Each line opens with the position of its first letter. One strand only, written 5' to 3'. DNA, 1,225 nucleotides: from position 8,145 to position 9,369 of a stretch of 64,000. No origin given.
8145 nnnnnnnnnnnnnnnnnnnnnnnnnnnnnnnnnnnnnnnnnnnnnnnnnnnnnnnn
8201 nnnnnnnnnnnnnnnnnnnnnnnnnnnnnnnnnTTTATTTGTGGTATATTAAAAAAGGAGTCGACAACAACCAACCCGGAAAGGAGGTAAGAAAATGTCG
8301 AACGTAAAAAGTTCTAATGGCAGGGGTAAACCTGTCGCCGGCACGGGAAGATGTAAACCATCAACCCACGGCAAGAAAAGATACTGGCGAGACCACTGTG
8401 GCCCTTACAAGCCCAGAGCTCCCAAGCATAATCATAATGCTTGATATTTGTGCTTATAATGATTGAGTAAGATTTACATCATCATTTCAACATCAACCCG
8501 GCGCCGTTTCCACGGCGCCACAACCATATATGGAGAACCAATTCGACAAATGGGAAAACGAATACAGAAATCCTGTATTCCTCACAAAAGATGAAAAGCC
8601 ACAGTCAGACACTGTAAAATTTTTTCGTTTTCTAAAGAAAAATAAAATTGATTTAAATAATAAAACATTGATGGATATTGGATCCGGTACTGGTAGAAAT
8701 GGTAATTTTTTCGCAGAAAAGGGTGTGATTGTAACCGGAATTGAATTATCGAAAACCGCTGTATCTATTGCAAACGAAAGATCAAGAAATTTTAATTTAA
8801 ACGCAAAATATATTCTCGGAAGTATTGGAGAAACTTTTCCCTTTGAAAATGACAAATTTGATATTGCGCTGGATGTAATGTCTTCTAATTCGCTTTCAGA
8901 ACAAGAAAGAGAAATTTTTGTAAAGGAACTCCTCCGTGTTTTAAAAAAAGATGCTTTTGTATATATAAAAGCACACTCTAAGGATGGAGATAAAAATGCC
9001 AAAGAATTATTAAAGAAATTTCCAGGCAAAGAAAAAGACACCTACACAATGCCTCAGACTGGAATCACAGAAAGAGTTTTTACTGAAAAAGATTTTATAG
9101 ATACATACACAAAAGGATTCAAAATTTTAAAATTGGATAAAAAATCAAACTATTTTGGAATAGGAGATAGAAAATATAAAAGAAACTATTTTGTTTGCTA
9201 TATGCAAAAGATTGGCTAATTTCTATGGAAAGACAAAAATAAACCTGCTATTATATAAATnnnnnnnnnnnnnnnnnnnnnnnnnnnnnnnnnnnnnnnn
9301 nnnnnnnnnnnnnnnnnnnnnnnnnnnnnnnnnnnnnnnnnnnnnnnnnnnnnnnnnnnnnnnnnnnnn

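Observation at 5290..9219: Family of small basic peptides paired with an M16 peptidase and a SAM methyltransferase, bracketed by sensor kinases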

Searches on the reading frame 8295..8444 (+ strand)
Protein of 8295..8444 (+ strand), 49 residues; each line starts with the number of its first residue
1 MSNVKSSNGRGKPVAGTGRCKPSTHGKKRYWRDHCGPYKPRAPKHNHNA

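Call 7: search_protein_families(library=pfam, proteins=[window:8295-8444:+], max_evalue=0.01)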
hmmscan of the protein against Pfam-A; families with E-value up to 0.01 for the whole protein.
window:8295-8444:+ (49 aa): 1 family
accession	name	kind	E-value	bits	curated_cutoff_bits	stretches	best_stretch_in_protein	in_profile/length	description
PF23105.1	EGF_integrin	-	0.0071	16.8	27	1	8-35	17-44/45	Integrin EGF domain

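Call 11: find_homologous_proteins(query=window:8295-8441:+, max_evalue=10)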
Query seq(49 aa): no candidate shares three 5-residue words with the query. No homologue found.

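Call 24: search_protein_representatives(alignment_id=A1)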
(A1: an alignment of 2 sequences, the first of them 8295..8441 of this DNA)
Query: 2 sequences, 49 profile positions. Proteins with E-value up to 0.001 (for the whole library): 2; up to 1e-10: 0; up to 1e-30: 0. The best 2 are listed.
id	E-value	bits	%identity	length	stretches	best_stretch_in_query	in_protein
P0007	1.3e-04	38.4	-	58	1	1-44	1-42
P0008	1.3e-04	38.4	-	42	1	1-44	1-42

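Call 28: find_encoding_contigs(protein=P0008, flank=8000, max_places=6)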
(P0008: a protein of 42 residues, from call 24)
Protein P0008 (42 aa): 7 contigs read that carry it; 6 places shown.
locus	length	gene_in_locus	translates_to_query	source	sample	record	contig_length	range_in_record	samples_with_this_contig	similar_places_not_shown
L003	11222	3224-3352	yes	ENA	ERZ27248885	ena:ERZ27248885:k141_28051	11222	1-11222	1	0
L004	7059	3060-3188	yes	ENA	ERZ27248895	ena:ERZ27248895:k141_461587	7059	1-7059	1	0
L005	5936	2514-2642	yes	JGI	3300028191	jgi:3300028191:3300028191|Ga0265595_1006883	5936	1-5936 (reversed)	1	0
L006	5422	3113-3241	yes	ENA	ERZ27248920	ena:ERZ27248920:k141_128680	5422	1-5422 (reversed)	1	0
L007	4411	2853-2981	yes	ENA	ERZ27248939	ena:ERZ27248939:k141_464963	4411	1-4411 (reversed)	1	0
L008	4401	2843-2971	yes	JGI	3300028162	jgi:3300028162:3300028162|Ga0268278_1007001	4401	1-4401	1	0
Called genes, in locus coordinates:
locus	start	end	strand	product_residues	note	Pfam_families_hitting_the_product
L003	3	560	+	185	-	?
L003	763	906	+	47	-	-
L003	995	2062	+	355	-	PF04055:Radical_SAM, PF13186:SPASM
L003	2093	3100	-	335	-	-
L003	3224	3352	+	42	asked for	-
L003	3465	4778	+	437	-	PF00675:Peptidase_M16, PF05193:Peptidase_M16_C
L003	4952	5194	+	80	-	-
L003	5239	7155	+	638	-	-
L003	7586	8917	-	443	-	PF00932:LTD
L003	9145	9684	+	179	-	PF20803:PaaX_M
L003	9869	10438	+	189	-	-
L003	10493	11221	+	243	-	?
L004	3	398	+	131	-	?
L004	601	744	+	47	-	-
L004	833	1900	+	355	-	PF04055:Radical_SAM, PF13186:SPASM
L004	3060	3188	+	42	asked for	-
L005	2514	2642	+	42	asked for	-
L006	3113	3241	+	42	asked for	-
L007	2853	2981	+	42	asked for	-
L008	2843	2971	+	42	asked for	-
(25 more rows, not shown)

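Call 29: find_encoding_contigs(protein=P0007, flank=8000, max_places=6)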
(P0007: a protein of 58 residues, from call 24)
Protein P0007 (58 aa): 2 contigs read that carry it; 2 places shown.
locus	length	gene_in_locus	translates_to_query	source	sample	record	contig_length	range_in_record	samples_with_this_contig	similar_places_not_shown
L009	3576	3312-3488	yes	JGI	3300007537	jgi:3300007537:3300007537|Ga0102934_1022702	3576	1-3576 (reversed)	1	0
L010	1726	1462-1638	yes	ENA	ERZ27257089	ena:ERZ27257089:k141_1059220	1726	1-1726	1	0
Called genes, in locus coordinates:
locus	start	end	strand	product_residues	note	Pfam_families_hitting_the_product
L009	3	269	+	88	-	?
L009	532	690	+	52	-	-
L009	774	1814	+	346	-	PF04055:Radical_SAM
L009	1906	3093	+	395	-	PF00579:tRNA-synt_1b, PF22421:SYY_C-terminal, PF01479:S4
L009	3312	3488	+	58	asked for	-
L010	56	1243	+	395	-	PF00579:tRNA-synt_1b, PF22421:SYY_C-terminal, PF01479:S4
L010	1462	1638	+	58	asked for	-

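Call 37: search_protein_families(library=ncbifam, proteins=[P0008, P0007, window:8295-8441:+, L003:763-903:+, L009:532-687:+, L003:995-2059:+, L003:2093-3097:-, L003:3465-4775:+], max_evalue=1)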
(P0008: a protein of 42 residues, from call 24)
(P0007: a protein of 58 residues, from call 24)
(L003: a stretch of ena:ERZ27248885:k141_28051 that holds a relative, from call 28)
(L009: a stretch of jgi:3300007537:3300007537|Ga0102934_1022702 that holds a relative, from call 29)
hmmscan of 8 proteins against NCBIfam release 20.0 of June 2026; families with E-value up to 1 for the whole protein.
P0008 (42 aa): 0 families

P0007 (58 aa): 0 families

window:8295-8441:+ (49 aa): 0 families

L003:763-903:+ (47 aa): 0 families

L009:532-687:+ (52 aa): 0 families

L003:995-2059:+ (355 aa): 63 families (the best 25 are shown)
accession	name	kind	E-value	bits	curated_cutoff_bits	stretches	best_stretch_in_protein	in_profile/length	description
TIGR03942.1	sulfatase_rSAM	equivalog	5.4e-80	269.2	349.45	1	13-353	4-356/363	anaerobic sulfatase maturase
NF041298.1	rSAM_mat_DynA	equivalog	1.7e-62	211.5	450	1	18-353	9-352/356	dynobactin maturation radical SAM/SPASM protein DynA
NF010321.0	PRK13758.1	equivalog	3.4e-58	197.6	441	1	13-349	8-357/370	anaerobic sulfatase-maturase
NF010308.0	PRK13745.1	equivalog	2e-52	178.5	484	2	13-183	17-190/412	anaerobic sulfatase-maturation protein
TIGR04261.1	rSAM_GlyRichRpt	subfamily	1.6e-46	159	310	1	17-347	4-353/363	cyclophane-forming radical SAM/SPASM peptide maturase GrrM/OscB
NF041300.1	rSAM_mat_DarW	exception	1.5e-42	145.9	650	1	18-326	49-369/415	radical SAM/SPASM peptide maturase DarW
NF041718.1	rSAM_phane_AMC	equivalog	1.6e-42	145.8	425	1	14-344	10-350/362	cyclophane-forming radical SAM peptide maturase AmcB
NF038005.1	rSAM_mat_DarE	equivalog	2.1e-38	132.2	650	1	17-326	81-403/432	darobactin maturation radical SAM/SPASM protein DarE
NF041707.1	rSAM_YhhB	equivalog_domain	5.5e-33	114.4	445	1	18-353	10-364/369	cyclophane-forming radical SAM/SPASM peptide maturase YhhB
TIGR04083.1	rSAM_pep_methan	hypoth_equivalog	1.1e-28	100.3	300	1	19-350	9-339/376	TIGR04083 family peptide-modifying radical SAM enzyme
NF047865.1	rSAM_PapB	equivalog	6.3e-28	97.9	340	1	18-327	11-320/330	PapB family radical SAM/SPASM ranthipeptide maturase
TIGR03906.1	quino_hemo_SAM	equivalog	1.6e-26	93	453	1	4-344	88-437/467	quinohemoprotein amine dehydrogenase maturation protein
TIGR04163.1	rSAM_cobopep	equivalog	5.7e-24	84.7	375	1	15-328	69-392/428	peptide-modifying radical SAM enzyme CbpB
TIGR03978.1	rSAM_paired_1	equivalog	2e-23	82.9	370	1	19-352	92-449/466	His-Xaa-Ser system radical SAM maturase HxsB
TIGR04269.1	SAM_SPASM_FxsB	subfamily_domain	3.9e-23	82.1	370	1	18-351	10-362/363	FxsB family cyclophane-forming radical SAM/SPASM peptide maturase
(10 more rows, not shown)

L003:2093-3097:- (334 aa): 0 families

L003:3465-4775:+ (437 aa): 4 families
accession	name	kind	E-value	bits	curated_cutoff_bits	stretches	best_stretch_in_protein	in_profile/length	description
NF047421.1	YfmH_fam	equivalog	2e-17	63.5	250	1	43-418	55-421/425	EF-P 5-aminopentanol modification-associated protein YfmH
NF011681.0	PRK15101.1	equivalog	5.7e-14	51.1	765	1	12-220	48-259/961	pitrilysin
TIGR02110.1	PQQ_syn_pqqF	equivalog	5e-12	45.4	320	1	17-189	9-184/697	pyrroloquinoline quinone biosynthesis protein PqqF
NF047422.1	YfmF_fam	equivalog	6.5e-06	25.3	285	1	165-407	166-401/412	EF-P 5-aminopentanol modification-associated protein YfmF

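Call 38: search_protein_families(library=pfam, proteins=[P0008, P0007, window:8295-8441:+, L003:763-903:+, L009:532-687:+, L003:2093-3097:-, L003:4952-5191:+, L003:5239-7152:+], max_evalue=1)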
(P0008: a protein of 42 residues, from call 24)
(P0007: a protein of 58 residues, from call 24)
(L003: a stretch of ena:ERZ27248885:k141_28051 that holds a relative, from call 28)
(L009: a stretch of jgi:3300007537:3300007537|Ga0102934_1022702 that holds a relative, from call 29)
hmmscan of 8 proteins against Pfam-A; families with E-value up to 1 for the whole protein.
P0008 (42 aa): 0 families

P0007 (58 aa): 0 families

window:8295-8441:+ (49 aa): 1 family
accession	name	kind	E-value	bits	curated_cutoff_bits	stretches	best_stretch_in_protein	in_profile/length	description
PF23105.1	EGF_integrin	-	0.0071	16.8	27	1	8-35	17-44/45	Integrin EGF domain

L003:763-903:+ (47 aa): 0 families

L009:532-687:+ (52 aa): 0 families

L003:2093-3097:- (334 aa): 1 family
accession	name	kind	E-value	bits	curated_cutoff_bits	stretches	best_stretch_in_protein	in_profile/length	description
PF10263.15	SprT-like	-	0.13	12.6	25.6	1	160-200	31-74/108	SprT-like family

L003:4952-5191:+ (80 aa): 4 families
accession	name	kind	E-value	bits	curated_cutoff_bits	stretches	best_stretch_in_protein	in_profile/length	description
PF20379.3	DUF6674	-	0.0055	16.8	28.5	1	6-77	27-89/251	Family of unknown function (DUF6674)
PF10267.14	Tmemb_cc2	-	0.031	13.9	32.8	1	4-77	219-289/397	Predicted transmembrane and coiled-coil 2 protein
PF14136.11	DUF4303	-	0.058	13.6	23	1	15-71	86-143/155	Domain of unknown function (DUF4303)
PF19071.5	DUF5767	-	0.22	12.1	26.9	0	10-46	15-51/84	Family of unknown function (DUF5767)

L003:5239-7152:+ (638 aa): 0 families

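Call 39: search_solved_structures(query=window:8295-8441:+, max_evalue=10, show_alignments=3)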
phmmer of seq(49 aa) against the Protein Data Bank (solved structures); distinct sequences matched with E-value up to 10: 0.

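Call 76: search_protein_families(library=ncbifam, proteins=[L009:774-1811:+], max_evalue=0.01)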
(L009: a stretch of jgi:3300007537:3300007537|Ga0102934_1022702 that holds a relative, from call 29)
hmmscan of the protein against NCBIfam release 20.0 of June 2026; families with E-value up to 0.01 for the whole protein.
L009:774-1811:+ (346 aa): 28 families (the best 25 are shown)
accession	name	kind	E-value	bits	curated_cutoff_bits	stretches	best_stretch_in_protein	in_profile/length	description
TIGR04250.1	SCM_rSAM_ScmE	equivalog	1e-08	34.5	400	1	18-186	6-170/358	SynChlorMet cassette radical SAM/SPASM protein ScmE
NF045702.1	rSAM_GDGT_ether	equivalog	3.9e-08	32.4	450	1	12-190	83-262/486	tetraether lipid synthase Tes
TIGR04340.1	rSAM_ACGX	hypoth_equivalog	8.8e-07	28.5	400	1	18-129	6-115/341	radical SAM/SPASM domain protein, ACGX system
NF038283.1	viperin_w_prok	equivalog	2.3e-06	27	180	1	21-129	8-114/281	viperin family antiviral radical SAM protein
TIGR04054.1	rSAM_NirJ1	equivalog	2.4e-06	26.4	650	1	20-130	41-143/387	putative heme d1 biosynthesis radical SAM protein NirJ1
NF041298.1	rSAM_mat_DynA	equivalog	2.9e-06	26.5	450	1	19-183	5-176/356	dynobactin maturation radical SAM/SPASM protein DynA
TIGR04546.1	rSAM_ahbC_deAc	equivalog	3.3e-06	26.1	650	1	20-130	44-146/390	12,18-didecarboxysiroheme deacetylase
TIGR03942.1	sulfatase_rSAM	equivalog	3.4e-06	26.4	349.45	1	22-118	8-108/363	anaerobic sulfatase maturase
TIGR03978.1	rSAM_paired_1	equivalog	7.9e-06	24.9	370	1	19-80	87-145/466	His-Xaa-Ser system radical SAM maturase HxsB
NF045646.2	rSAM_Se_TrsS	equivalog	1.7e-05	23.6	490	1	15-129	86-195/441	radical SAM (seleno)protein TrsS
TIGR03977.1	rSAM_pair_HxsC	equivalog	5.7e-05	22.1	267.9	1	16-128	26-131/292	His-Xaa-Ser system radical SAM maturase HxsC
NF010321.0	PRK13758.1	equivalog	6.7e-05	22.2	441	1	23-119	13-114/370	anaerobic sulfatase-maturase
NF041707.1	rSAM_YhhB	equivalog_domain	8.9e-05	21.6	445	1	16-130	3-123/369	cyclophane-forming radical SAM/SPASM peptide maturase YhhB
NF050035.1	rSAM_WgK_link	exception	0.00013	21.1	650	1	18-130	12-117/367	radical SAM/SPASM peptide maturase WgkB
TIGR02666.1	moaA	equivalog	0.00013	21.1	284.05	1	19-97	14-88/336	GTP 3',8-cyclase MoaA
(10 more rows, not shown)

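Call 79: search_protein_families(library=phrogs, proteins=[P0008, P0007, window:8295-8441:+], max_evalue=1)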
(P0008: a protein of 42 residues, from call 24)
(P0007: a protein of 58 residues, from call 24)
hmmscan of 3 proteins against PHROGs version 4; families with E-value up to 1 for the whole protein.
P0008 (42 aa): 0 families

P0007 (58 aa): 0 families

window:8295-8441:+ (49 aa): 0 families

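Call 80: search_protein_families(library=padloc, proteins=[P0007, window:8295-8441:+], max_evalue=0.1)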
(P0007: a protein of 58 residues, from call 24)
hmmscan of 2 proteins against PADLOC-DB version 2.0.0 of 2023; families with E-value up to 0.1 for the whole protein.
P0007 (58 aa): 0 families

window:8295-8441:+ (49 aa): 0 families

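Call 91: predict_structure(protein=window:8295-8441:+)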
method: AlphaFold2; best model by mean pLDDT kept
length: 49 residues; sequences in the alignment: 1
mean_pLDDT: 59.2   pTM: 0.21
mean pLDDT of the five models: 59.2, 53.9, 53.8, 53.6, 51.8
residues with pLDDT >= 90: 0; 70-90: 7; 50-70: 33; < 50: 9
segments of 3 or more residues with pLDDT < 50: 1-3, 8-10
pLDDT, mean of each block of 10 residues (from residue 1): 47 58 72 62 57
secondary structure, 60 per line:
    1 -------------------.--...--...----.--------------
elements in order: E23-25 E28-30

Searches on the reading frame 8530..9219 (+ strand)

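Call 7: search_protein_families(library=pfam, proteins=[window:8530-9219:+], max_evalue=0.01)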
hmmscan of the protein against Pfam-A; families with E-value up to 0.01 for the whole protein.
window:8530-9219:+ (229 aa): 9 families
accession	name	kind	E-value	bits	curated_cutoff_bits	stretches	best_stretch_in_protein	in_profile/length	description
PF13649.12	Methyltransf_25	-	6.5e-15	56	27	1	48-140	2-95/97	Methyltransferase domain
PF08241.18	Methyltransf_11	-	5.2e-14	53.1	21.2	1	49-146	2-95/95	Methyltransferase domain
PF13847.12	Methyltransf_31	-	9.3e-14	51.8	27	1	43-164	3-122/145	Methyltransferase domain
PF08242.18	Methyltransf_12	-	2.1e-07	32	30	1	48-143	1-97/98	Methyltransferase domain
PF13489.12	Methyltransf_23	-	2.2e-05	24.7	27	1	40-158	19-126/164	Methyltransferase domain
PF05724.17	TPMT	-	0.00039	20.6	26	1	28-142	23-149/218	Thiopurine S-methyltransferase (TPMT)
PF01209.24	Ubie_methyltran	-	0.0023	17.7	20.1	1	34-151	38-156/233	ubiE/COQ5 methyltransferase family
PF08548.17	Peptidase_M10_C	-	0.0045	17.2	20.7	0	25-164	41-120/193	Peptidase M10 serralysin C terminal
PF08123.19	DOT1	-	0.0059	16.6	23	1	40-93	38-94/205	Histone methylation protein DOT1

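Call 60: search_protein_families(library=ncbifam, proteins=[window:8530-9216:+], max_evalue=0.001)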
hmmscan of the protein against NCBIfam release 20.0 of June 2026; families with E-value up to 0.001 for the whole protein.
window:8530-9216:+ (229 aa): 22 families
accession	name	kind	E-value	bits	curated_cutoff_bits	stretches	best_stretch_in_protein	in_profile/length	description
NF045649.1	2X_seleno_MduS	exception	1.8e-12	46.9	380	1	34-205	36-198/338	methyltransferase domain-containing selenoprotein MduS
NF043040.1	corrin_prot_MT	hypoth_equivalog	8e-11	41.8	180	1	43-146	41-147/216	corrinoid protein-associated methyltransferase CpaM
TIGR01983.1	UbiG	equivalog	5.9e-09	35.6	102.95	1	35-147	41-152/228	bifunctional 2-polyprenyl-6-hydroxyphenol methylase/3-demethylubiquinol 3-O-methyltransferase UbiG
TIGR02021.1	BchM-ChlM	equivalog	1.4e-07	31.2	158.9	1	30-187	43-196/218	magnesium protoporphyrin IX methyltransferase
TIGR01934.1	MenG_MenH_UbiE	subfamily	1.8e-07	30.7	158.35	1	43-156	39-151/223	ubiquinone/menaquinone biosynthesis methyltransferase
NF045667.1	MTase_DVU1556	equivalog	2.3e-07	30.5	155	1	44-147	23-120/213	DVU_1556 family methyltransferase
NF001244.0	PRK00216.1-5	equivalog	1.6e-06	27.6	216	1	43-154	48-161/236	bifunctional demethylmenaquinone methyltransferase/2-methoxy-6-polyprenyl-1,4-benzoquinol methylase UbiE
NF007610.0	PRK10258.1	equivalog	4.5e-06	26.2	342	1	44-144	43-136/251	malonyl-ACP O-methyltransferase BioC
NF045823.1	PthPhpthDimycoMt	equivalog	4.7e-06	26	300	1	20-147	44-168/256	phthiotriol/phenolphthiotriol dimycocerosates methyltransferase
NF011529.0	PRK14968.1-3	equivalog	6.1e-06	25.8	162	1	34-113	25-102/198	putative methyltransferase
NF045825.1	FAmtase_mtf2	equivalog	6.4e-06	25.6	400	1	36-150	51-163/248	fatty-acid O-methyltransferase Mtf2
TIGR00537.1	hemK_rel_arch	hypoth_equivalog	3.6e-05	23.6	87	1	34-114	10-87/179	HemK2/MTQ2 family protein methyltransferase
NF053839.1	CPFASynBruc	equivalog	4e-05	22.7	600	1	43-149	174-279/410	cyclopropane fatty acid synthase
NF041537.1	ArsM_AhpD_UU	exception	5.5e-05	22.1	510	1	45-141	78-175/345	arsenite methyltransferase/AhpD domain selenoprotein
NF008823.0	PRK11873.1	subfamily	7.7e-05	22.3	263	1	45-145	79-180/272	arsenite methyltransferase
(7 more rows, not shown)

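Call 80: search_protein_families(library=padloc, proteins=[window:8530-9216:+], max_evalue=0.1)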
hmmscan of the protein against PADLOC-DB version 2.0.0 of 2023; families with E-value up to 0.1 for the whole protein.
window:8530-9216:+ (229 aa): 2 families
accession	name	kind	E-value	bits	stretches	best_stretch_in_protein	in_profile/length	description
PDLC04134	mad2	-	3.9e-17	60.3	1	43-177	291-428/492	mads_2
PDLC01392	Cas5f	-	0.0034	15.2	1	176-199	120-143/214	CAS-I-F; effector_G5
